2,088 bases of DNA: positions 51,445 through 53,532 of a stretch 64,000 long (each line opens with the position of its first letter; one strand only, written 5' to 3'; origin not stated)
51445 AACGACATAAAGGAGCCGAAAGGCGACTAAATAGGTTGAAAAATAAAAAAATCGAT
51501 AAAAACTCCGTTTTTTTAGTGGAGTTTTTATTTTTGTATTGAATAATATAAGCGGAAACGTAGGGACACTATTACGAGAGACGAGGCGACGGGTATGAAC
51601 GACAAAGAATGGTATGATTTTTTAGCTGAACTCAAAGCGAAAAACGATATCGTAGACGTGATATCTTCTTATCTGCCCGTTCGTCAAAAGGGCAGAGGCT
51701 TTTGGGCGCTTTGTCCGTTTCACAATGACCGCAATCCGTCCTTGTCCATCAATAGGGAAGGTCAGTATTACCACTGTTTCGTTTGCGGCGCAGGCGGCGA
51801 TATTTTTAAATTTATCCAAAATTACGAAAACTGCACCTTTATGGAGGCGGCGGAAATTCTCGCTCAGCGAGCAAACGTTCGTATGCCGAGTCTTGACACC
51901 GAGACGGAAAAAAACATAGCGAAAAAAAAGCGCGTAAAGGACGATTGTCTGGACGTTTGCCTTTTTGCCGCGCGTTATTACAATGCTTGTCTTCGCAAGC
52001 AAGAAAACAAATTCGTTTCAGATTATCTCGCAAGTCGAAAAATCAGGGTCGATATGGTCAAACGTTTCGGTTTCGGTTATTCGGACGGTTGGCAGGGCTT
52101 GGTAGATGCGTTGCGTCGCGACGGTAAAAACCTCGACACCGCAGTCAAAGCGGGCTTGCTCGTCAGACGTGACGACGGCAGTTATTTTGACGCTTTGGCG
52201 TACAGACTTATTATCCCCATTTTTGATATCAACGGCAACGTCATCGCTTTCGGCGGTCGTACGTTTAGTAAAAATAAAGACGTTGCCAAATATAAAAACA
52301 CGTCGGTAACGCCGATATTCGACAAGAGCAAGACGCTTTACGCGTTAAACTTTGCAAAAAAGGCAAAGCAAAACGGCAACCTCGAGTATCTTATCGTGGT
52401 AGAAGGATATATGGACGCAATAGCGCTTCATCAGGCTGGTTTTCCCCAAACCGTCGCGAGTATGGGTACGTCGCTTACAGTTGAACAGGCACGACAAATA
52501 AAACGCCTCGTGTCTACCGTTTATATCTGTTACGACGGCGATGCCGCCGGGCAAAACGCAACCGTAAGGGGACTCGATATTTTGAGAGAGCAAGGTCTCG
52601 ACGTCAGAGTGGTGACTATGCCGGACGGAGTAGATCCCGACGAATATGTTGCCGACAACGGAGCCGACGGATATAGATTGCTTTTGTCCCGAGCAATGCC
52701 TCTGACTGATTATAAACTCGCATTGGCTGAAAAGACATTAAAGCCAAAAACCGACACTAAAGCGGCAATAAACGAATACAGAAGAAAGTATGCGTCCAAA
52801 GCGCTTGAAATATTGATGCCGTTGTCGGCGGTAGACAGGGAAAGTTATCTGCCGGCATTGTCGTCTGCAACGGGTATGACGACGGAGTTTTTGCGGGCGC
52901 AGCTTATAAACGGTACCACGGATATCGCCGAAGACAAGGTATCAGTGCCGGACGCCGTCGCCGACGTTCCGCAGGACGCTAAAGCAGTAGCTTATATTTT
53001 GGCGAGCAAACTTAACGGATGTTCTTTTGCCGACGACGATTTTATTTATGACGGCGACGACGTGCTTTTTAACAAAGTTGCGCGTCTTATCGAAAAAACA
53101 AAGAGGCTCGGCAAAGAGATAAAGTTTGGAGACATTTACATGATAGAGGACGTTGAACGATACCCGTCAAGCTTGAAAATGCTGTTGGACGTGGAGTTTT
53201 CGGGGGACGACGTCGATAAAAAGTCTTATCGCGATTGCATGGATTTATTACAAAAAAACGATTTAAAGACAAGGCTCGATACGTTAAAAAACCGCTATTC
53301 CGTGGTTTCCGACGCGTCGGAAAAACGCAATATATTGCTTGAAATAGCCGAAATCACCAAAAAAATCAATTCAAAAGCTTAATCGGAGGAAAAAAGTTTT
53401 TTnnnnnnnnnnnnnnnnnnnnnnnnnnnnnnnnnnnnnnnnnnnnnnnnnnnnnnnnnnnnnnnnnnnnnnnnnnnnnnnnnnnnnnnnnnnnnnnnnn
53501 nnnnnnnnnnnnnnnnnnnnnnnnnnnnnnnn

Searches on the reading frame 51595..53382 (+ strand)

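Call 67: search_protein_families(library=pfam, proteins=[window:51595-53382:+], max_evalue=0.00001)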
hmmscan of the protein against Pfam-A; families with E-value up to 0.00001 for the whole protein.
window:51595-53382:+ (595 aa): 6 families
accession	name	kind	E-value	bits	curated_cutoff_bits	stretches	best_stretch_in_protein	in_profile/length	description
PF08275.17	DNAG_N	-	5.4e-31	107.8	26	1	128-254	1-127/128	DNA primase catalytic core, N-terminal domain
PF01807.25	Zn_ribbon_DnaG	-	5.5e-31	106.7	24.9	1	9-99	5-95/98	CHC2 zinc finger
PF13155.12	Toprim_2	-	7e-27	94.1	22.1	1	267-352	1-88/88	Toprim-like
PF13662.12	Toprim_4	-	3.1e-20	72.6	25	1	265-340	2-84/85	Toprim domain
PF01751.28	Toprim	-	2.1e-14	53.9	23.1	1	266-339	2-93/96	Toprim domain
PF13362.12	Toprim_3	-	8e-09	36.3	27.2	1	265-358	1-95/95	Toprim domain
